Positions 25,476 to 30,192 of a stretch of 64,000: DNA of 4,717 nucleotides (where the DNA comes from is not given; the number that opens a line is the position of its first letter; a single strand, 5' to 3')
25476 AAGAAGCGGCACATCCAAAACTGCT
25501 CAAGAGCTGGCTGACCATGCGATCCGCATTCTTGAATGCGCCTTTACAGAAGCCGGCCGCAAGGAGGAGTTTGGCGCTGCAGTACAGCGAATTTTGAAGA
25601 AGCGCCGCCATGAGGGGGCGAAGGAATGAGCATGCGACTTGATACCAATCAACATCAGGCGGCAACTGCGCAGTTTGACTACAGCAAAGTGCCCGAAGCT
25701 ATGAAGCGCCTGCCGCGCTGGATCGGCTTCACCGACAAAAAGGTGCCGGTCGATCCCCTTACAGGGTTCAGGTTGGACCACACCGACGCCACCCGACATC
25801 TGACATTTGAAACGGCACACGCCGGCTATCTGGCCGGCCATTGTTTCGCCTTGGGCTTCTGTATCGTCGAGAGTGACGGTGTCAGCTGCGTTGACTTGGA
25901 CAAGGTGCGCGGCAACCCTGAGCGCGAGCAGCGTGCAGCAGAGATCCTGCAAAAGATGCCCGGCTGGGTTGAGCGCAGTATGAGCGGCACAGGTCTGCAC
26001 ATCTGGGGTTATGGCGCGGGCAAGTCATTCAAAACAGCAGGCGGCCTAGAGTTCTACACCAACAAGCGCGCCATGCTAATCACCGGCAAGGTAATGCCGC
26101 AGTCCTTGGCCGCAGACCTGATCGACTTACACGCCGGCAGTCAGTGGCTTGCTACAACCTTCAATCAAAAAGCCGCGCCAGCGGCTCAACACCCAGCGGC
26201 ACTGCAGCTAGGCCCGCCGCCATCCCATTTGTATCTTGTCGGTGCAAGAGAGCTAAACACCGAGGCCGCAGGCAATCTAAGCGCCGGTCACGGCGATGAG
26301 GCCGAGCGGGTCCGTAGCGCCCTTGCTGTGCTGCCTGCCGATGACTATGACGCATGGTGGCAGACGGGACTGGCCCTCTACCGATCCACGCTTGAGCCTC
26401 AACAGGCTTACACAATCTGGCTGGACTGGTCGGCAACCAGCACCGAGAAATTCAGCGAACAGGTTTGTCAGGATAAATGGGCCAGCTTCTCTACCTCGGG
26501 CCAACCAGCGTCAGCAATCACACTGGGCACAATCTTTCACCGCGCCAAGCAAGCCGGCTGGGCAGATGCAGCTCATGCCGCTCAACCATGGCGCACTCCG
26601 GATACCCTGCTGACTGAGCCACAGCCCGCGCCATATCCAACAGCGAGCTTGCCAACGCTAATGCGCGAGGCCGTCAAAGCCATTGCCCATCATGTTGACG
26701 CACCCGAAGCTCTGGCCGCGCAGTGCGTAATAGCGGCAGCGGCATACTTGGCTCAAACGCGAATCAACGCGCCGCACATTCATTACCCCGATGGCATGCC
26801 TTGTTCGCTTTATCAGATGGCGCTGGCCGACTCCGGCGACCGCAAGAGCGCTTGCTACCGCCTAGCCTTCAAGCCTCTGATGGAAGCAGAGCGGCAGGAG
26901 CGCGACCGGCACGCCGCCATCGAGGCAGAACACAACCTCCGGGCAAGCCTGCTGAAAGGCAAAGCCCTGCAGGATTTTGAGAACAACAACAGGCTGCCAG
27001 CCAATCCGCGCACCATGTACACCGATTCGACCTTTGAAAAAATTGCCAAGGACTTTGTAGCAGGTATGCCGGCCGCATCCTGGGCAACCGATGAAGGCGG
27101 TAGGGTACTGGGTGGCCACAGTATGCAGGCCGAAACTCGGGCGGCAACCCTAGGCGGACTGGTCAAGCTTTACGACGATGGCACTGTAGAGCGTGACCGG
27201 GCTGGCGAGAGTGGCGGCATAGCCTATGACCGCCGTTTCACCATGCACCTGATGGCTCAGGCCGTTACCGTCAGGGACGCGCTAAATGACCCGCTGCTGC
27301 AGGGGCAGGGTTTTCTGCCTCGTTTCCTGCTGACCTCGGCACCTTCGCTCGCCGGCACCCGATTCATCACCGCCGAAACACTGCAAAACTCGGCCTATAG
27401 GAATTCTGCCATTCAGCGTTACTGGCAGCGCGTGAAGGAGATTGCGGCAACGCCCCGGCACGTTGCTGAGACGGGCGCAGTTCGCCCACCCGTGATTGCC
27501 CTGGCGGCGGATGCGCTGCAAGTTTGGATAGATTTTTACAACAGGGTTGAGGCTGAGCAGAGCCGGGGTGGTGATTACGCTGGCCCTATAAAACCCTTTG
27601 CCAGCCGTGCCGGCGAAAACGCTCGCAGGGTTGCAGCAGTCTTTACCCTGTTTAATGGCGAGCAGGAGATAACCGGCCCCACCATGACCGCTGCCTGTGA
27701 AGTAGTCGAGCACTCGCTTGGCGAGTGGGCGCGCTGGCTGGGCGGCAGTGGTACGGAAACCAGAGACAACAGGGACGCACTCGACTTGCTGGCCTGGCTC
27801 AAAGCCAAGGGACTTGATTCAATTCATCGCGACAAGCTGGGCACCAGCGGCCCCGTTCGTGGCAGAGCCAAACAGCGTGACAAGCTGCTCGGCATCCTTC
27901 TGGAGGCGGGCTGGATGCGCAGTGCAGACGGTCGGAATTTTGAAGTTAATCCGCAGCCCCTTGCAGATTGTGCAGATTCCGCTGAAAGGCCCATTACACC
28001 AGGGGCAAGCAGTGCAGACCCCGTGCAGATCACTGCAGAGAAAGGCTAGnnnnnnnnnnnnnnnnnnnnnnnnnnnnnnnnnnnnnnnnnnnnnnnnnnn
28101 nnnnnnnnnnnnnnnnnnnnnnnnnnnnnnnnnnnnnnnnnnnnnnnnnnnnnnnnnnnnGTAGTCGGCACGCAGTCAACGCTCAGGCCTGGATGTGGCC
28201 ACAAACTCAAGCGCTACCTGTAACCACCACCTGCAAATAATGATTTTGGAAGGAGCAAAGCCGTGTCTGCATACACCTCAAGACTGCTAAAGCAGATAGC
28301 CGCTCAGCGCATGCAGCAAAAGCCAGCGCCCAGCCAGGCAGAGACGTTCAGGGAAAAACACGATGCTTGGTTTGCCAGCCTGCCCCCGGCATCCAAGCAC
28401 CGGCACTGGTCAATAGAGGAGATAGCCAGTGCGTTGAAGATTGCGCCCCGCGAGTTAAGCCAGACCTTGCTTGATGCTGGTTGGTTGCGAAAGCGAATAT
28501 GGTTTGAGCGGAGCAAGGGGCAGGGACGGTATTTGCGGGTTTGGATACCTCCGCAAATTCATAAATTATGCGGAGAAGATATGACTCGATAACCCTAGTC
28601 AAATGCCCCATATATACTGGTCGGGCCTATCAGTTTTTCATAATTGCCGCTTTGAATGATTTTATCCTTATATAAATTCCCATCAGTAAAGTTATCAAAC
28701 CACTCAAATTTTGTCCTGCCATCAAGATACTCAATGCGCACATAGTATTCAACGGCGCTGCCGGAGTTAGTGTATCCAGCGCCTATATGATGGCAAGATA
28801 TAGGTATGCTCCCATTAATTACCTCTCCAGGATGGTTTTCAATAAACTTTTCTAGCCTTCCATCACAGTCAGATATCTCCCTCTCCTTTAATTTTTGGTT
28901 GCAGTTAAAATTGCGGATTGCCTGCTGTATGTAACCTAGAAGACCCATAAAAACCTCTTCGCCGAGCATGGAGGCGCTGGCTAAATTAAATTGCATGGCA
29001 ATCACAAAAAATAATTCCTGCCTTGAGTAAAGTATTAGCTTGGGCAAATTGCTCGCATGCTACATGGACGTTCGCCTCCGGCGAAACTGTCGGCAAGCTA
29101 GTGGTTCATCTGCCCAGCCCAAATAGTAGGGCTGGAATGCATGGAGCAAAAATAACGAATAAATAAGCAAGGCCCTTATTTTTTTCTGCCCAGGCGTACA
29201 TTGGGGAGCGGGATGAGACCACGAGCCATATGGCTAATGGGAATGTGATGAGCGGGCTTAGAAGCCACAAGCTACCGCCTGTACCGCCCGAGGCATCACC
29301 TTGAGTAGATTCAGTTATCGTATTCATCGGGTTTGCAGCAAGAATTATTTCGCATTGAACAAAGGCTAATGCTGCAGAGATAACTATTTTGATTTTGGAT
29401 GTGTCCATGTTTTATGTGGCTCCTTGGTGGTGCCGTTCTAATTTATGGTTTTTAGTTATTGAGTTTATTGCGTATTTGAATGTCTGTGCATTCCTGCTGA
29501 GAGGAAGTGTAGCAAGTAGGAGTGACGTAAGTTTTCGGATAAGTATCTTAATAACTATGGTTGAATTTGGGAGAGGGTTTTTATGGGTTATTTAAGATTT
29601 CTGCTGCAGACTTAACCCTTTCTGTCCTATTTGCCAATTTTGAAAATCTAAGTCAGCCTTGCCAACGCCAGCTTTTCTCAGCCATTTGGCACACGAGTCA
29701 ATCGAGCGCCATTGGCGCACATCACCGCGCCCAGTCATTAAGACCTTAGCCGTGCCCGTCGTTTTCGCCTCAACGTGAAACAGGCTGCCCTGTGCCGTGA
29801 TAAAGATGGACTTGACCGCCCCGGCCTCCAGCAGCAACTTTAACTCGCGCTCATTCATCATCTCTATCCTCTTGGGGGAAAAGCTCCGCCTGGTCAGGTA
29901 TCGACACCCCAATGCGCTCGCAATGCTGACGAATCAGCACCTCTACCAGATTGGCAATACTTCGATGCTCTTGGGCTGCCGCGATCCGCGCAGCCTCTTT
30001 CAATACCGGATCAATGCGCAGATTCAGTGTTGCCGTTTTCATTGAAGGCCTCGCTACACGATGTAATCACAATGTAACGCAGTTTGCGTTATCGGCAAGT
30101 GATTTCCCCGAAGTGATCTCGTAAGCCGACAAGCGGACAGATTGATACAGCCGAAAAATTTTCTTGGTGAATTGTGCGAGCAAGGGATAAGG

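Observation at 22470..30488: Minimalist satellite-like element (int-alpA-primase/DUF3987, no packaging genes) in tRNA-Met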

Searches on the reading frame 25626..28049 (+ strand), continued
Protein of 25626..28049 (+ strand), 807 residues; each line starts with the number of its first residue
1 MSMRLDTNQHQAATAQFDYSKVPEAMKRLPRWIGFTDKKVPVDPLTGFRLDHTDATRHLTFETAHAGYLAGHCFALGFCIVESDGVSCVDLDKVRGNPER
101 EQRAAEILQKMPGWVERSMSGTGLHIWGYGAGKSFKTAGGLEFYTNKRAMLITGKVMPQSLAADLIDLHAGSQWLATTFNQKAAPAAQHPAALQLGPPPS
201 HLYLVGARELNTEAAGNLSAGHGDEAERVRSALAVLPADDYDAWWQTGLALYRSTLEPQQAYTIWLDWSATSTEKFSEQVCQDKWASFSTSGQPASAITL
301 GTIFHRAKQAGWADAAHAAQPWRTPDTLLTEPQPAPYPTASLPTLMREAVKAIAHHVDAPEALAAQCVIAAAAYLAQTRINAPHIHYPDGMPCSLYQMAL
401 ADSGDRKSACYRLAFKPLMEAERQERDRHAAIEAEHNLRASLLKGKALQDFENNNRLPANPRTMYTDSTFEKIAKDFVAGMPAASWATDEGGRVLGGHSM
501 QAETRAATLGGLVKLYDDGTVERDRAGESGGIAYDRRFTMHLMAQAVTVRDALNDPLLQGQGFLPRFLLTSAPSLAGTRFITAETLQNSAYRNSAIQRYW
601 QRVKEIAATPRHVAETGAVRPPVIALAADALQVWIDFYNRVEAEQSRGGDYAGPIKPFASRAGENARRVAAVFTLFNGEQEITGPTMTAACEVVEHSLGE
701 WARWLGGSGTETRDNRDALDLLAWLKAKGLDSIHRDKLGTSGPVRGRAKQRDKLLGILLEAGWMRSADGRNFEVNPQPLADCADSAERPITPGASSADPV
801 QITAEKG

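Call 86: search_protein_families(library=pfam, proteins=[L071:1574-2101:+, L070:1573-2010:+, L075:915-1715:+, L075:278-883:+], max_evalue=0.05)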
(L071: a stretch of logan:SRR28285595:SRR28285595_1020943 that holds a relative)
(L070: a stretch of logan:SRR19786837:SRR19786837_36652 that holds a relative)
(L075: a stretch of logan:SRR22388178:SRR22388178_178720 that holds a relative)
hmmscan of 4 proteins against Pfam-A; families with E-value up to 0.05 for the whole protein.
L071:1574-2101:+ (175 aa): 1 family
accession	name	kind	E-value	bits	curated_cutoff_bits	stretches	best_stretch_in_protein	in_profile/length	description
PF25212.1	HVO_A0114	-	0.034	14.4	27.6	0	2-39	38-75/84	HVO_A0114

L070:1573-2010:+ (145 aa): 3 families
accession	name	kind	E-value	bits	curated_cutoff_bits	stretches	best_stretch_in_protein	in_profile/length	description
PF09789.14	CC149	-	0.0032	17.2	30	1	8-89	11-90/316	Coiled-coil domain-containing protein 149-A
PF20663.3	COG4_N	-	0.032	14.7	27.3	0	51-111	7-67/107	Conserved oligomeric Golgi complex subunit 4, N-terminal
PF18407.7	GNAT_like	-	0.039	14.7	26.3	0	77-120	19-61/61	GCN5-related N-acetyltransferase like domain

L075:915-1715:+ (266 aa): 0 families

L075:278-883:+ (201 aa): 0 families

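Call 99: search_solved_structures(query=window:25626-28049:+, max_evalue=0.01)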
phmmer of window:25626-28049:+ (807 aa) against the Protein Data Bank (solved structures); distinct sequences matched with E-value up to 0.01: 5.
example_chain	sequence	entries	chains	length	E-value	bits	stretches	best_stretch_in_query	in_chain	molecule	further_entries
7rr4_A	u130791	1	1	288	4.4e-09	38.4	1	25-184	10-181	Primase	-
7rr3_A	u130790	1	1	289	6.1e-09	37.9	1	25-184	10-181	Primase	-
6k9a_A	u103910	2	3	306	6.9e-09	37.7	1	25-184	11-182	Primase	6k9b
6a9w_A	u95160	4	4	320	7.1e-09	37.7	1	24-183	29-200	Primase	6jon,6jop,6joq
7ola_A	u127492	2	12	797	0.00012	23.8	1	22-164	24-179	DNA primase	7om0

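Call 110: find_related_loci(query=A3, collection=viral_contigs, flank=10000)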
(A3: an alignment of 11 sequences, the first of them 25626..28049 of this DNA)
Query A3 (807 aa) in viral_contigs; peptide patterns used: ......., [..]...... (x = any residue, [..] = any of these).
31 stretches matched a pattern, but none encodes a relative of the query by tblastn (E <= 1e-3).

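Call 113: find_encoding_contigs(protein=P0005, flank=8000, max_places=2)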
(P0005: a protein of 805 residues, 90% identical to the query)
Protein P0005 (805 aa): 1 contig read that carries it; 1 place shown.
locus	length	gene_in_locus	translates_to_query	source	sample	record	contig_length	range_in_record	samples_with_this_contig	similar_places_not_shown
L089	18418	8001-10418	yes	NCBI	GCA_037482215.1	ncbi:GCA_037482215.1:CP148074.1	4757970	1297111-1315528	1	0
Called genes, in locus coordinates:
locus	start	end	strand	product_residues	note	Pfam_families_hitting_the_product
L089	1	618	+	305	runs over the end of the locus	PF00126:HTH_1, PF03466:LysR_substrate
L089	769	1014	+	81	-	PF22513:FitA-like_RHH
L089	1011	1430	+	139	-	PF01850:PIN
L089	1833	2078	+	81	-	-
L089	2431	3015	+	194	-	PF26887:Phage_T4_End_IV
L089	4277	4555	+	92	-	PF05015:HigB-like_toxin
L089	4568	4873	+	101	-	PF01381:HTH_3 (weak)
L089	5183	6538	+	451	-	PF13356:Arm-DNA-bind_3, PF00589:Phage_integrase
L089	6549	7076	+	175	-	-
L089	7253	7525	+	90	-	PF12728:HTH_17 (weak)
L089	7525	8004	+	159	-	-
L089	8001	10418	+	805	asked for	PF08707:PriCT_2, PF13148:DUF3987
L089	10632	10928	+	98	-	-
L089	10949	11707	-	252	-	-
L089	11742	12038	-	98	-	-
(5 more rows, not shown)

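Call 114: find_encoding_contigs(protein=P0008, flank=8000, max_places=2)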
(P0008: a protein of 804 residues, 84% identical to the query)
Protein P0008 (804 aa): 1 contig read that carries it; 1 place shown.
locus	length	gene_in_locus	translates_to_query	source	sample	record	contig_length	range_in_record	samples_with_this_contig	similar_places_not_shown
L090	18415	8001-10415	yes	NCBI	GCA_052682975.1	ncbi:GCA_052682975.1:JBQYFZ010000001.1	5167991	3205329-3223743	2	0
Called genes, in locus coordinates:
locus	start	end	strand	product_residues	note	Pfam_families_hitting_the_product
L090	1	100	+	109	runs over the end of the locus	PF09634:DUF2025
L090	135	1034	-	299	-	PF16697:Yop-YscD_cpl, PF00498:FHA, PF16697:Yop-YscD_cpl, PF00498:FHA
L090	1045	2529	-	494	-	PF00069:Pkinase, PF07714:PK_Tyr_Ser-Thr, PF03109:ABC1 (weak)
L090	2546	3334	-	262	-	PF00481:PP2C (weak), PF13672:PP2C_2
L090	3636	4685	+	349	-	PF00990:GGDEF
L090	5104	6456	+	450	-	PF13356:Arm-DNA-bind_3, PF00589:Phage_integrase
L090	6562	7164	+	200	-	-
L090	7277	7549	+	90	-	PF12728:HTH_17 (weak)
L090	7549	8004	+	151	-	-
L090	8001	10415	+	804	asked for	PF08707:PriCT_2, PF13148:DUF3987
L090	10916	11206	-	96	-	-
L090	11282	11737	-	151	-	-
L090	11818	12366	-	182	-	-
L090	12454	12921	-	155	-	-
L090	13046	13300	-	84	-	-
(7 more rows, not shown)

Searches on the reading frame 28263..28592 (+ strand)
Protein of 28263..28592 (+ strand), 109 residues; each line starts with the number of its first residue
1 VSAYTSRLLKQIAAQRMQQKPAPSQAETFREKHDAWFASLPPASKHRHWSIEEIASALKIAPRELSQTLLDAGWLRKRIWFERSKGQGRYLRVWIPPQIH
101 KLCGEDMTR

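Call 4: search_protein_families(library=pfam, proteins=[window:28263-28592:+], max_evalue=0.01)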
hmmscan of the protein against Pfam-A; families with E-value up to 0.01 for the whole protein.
window:28263-28592:+ (109 aa): 1 family
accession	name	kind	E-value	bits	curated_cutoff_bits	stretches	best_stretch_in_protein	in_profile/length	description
PF03374.19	ANT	-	0.0051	17.6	25.3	1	44-78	19-53/108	Phage antirepressor protein KilAC domain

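Call 5: search_protein_families(library=phrogs, proteins=[window:28263-28592:+], max_evalue=0.01)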
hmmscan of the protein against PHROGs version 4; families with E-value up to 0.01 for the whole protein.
window:28263-28592:+ (109 aa): 0 families

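Call 8: search_protein_families(library=ncbifam, proteins=[window:28263-28592:+], max_evalue=0.01)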
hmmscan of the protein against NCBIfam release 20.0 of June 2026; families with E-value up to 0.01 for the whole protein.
window:28263-28592:+ (109 aa): 0 families

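Call 9: search_protein_families(library=padloc, proteins=[window:28263-28592:+], max_evalue=0.01)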
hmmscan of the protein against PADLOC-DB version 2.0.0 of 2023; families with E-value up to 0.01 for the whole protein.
window:28263-28592:+ (109 aa): 0 families

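Call 73: find_homologous_proteins(query=window:28263-28592:+, max_evalue=0.001)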
Query window:28263-28592:+ (109 aa): 19 proteins with E <= 0.001 among 24 candidates.
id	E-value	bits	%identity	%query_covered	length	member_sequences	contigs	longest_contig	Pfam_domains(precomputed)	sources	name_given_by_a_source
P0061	5.9e-51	189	87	90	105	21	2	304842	-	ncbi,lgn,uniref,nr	ncbi:hypothetical protein [Ectopseudomonas toyotomiensis]|uniref:Helix-turn-helix domain-containing 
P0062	1.8e-50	188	85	90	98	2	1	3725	-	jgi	jgi:hypothetical protein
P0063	8.5e-50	185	87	91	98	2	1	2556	-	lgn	-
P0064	2.5e-49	184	84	89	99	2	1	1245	-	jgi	jgi:hypothetical protein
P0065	9.6e-48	179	86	89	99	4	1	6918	-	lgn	-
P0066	1.1e-47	179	84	89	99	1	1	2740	-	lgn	-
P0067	2.4e-47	178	81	89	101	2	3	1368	-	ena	-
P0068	1.9e-46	175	80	90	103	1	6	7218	-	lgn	-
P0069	3.3e-46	174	79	89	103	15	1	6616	-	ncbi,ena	-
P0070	7.3e-45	170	78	90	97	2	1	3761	-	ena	-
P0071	9.1e-45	169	78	93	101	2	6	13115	-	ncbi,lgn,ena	-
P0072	1.3e-44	169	78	89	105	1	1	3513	-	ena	-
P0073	4.6e-44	167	73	91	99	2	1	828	-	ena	-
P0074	4.2e-43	164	76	96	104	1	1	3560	-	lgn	-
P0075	7.3e-43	163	73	89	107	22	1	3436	-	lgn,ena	-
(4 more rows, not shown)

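Call 76: search_solved_structures(query=A1, max_evalue=1)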
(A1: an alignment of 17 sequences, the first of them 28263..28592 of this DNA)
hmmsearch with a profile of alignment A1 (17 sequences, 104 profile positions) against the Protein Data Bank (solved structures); distinct sequences matched with E-value up to 1: 1.
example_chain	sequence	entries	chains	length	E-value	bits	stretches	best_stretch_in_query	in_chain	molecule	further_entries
6slc_AAA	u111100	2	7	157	0.65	13.3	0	34-55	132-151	Sporulation and cell division protein SsgA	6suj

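Call 83: predict_structure(alignment_id=A1)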
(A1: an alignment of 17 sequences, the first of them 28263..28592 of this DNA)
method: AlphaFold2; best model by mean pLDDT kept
length: 109 residues; sequences in the alignment: 17
mean_pLDDT: 58.2   pTM: 0.37
mean pLDDT of the five models: 58.2, 56.2, 54.2, 53.9, 51.9
residues with pLDDT >= 90: 0; 70-90: 15; 50-70: 68; < 50: 26
segments of 3 or more residues with pLDDT < 50: 20-24, 43-47, 100-109
pLDDT, mean of each block of 10 residues (from residue 1): 56 56 48 58 49 67 71 69 61 63 39
secondary structure, 60 per line:
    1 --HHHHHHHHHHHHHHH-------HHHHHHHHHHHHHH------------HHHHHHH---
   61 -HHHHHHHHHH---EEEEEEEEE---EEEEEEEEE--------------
elements in order: H3-17 H25-38 H51-57 H62-71 E75-83 E87-95

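Call 108: fold_search(model_id=the predicted structure, library=pdb)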
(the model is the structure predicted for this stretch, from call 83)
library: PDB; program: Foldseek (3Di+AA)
matches with E <= 10: 529; with E <= 0.001: 0
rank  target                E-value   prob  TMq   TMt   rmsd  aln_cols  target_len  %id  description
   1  1sfx_A                2.1e-01  0.44  0.30  0.30  12.2       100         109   22  X-ray crystal structure of putative HTH transcription regulator from Archaeoglobus fulgidus (released 2004-08-03)
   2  6cmv_C                3.0e-01  0.72  0.34  0.34   5.5        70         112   23  Crystal structure of Archaeal Biofilm Regulator (AbfR2) from Sulfolobus acidocaldarius (released 2018-11-14)
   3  9kjx_A                4.2e-01  0.60  0.20  0.08   7.6        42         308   19  Cryo-EM structure of the Retron-Eco7 complex (state 1) (released 2025-11-12)
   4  5mrc_66               5.1e-01  0.15  0.19  0.08  21.5        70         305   16  Structure of the yeast mitochondrial ribosome - Class A (released 2017-02-15)
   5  9a50_A                5.4e-01  0.44  0.35  0.16  11.7        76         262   16  Integrative model of RPSB-RPOC by crosslinking MS and deep learning (released 2024-09-18)
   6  2zme_A                6.1e-01  0.12  0.24  0.15  12.9       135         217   18  Integrated structural and functional model of the human ESCRT-II complex (released 2008-11-04)
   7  3w6k_B                6.5e-01  0.38  0.30  0.38   7.4        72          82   14  Crystal structure of dimer of ScpB N-terminal domain complexed with ScpA peptide (released 2013-04-24)
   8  9u4m_a                6.9e-01  0.30  0.33  0.14   7.0        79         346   23  Focused refinement of 19S in the substrate-engaged human 26S proteasome bound to midnolin with RPT6 at top of spiral s (released 2026-03-25)
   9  9nnb_B                7.4e-01  0.44  0.20  0.08   7.6        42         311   19  Cryo-EM structure of the Retron Ec78 complex, PtuA:PtuB:RT (4:2:1) (released 2025-10-08)
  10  4wwc_B                7.4e-01  0.25  0.27  0.15   8.5        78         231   14  Crystal structure of full length YvoA in complex with palindromic operator DNA (released 2015-01-14)
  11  9ebr                  7.9e-01  0.30  0.30  0.22   6.1        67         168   16  The structure of NiaR from Thermotoga maritima bound to nicotinic acid (released 2025-01-22)
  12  3zqn_A                7.9e-01  0.16  0.18  0.26  10.9        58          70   14  Crystal structure of the small terminase oligomerization core domain from a SPP1-like bacteriophage (crystal form 2) (released 2011-12-28)
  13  7ood_r                8.4e-01  0.08  0.18  0.14  13.9       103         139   13  Mycoplasma pneumoniae 50S subunit of ribosomes in chloramphenicol-treated cells (released 2022-05-25)
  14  4nb5_A                8.9e-01  0.16  0.27  0.22   7.7        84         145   21  Crystal Structure of a transcriptional regulator (released 2014-04-23)
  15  3w6k_E                9.5e-01  0.30  0.30  0.38   7.4        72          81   14  Crystal structure of dimer of ScpB N-terminal domain complexed with ScpA peptide (released 2013-04-24)
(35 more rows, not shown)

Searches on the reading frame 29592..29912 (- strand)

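Call 4: search_protein_families(library=pfam, proteins=[window:29592-29912:-], max_evalue=0.01)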
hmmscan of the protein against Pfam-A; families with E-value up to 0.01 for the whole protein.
window:29592-29912:- (106 aa): 0 families

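Call 5: search_protein_families(library=phrogs, proteins=[window:29592-29912:-], max_evalue=0.01)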
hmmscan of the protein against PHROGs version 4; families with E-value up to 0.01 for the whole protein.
window:29592-29912:- (106 aa): 1 family
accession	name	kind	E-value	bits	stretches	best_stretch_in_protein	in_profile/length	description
phrog_7844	-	unknown function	0.00025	22.3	1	24-92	29-99/110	-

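Call 8: search_protein_families(library=ncbifam, proteins=[window:29592-29912:-], max_evalue=0.01)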
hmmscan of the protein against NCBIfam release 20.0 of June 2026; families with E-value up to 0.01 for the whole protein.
window:29592-29912:- (106 aa): 2 families
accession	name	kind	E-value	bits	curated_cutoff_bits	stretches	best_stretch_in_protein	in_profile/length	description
NF041544.1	ParC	equivalog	2.8e-07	30.2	95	1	20-93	3-76/80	ParC family partition-associated protein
NF006620.0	PRK09188.1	equivalog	0.0016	17.5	490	1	21-99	72-149/365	serine/threonine protein kinase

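Call 9: search_protein_families(library=padloc, proteins=[window:29592-29912:-], max_evalue=0.01)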
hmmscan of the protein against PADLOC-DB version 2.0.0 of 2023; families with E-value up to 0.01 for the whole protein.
window:29592-29912:- (106 aa): 0 families

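Call 86: search_protein_families(library=pfam, proteins=[window:29592-29861:-], max_evalue=0.05)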
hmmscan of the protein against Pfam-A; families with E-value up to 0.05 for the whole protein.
window:29592-29861:- (89 aa): 0 families

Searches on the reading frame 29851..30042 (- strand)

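Call 8: search_protein_families(library=ncbifam, proteins=[window:29851-30042:-], max_evalue=0.01)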
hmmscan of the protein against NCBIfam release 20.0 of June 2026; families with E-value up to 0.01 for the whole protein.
window:29851-30042:- (63 aa): 0 families

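Call 9: search_protein_families(library=padloc, proteins=[window:29851-30042:-], max_evalue=0.01)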
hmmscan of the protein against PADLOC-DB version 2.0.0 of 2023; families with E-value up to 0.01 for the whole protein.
window:29851-30042:- (63 aa): 0 families

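Call 86: search_protein_families(library=pfam, proteins=[window:29851-30042:-], max_evalue=0.05)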
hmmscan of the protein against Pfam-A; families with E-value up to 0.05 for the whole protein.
window:29851-30042:- (63 aa): 4 families
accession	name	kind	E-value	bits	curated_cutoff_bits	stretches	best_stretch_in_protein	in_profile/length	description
PF07878.17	RHH_5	-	0.00093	19.3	26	1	15-39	13-37/43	CopG-like RHH_1 or ribbon-helix-helix domain, RHH_5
PF19891.5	DUF6364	-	0.0045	17.9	27.3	1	4-45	3-39/70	Family of unknown function (DUF6364)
PF05534.18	HicB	-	0.0058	17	21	1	5-34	19-48/51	HicB family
PF11903.14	ParD_like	-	0.023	15.1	23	0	9-34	5-30/73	ParD-like antitoxin of type II bacterial toxin-antitoxin system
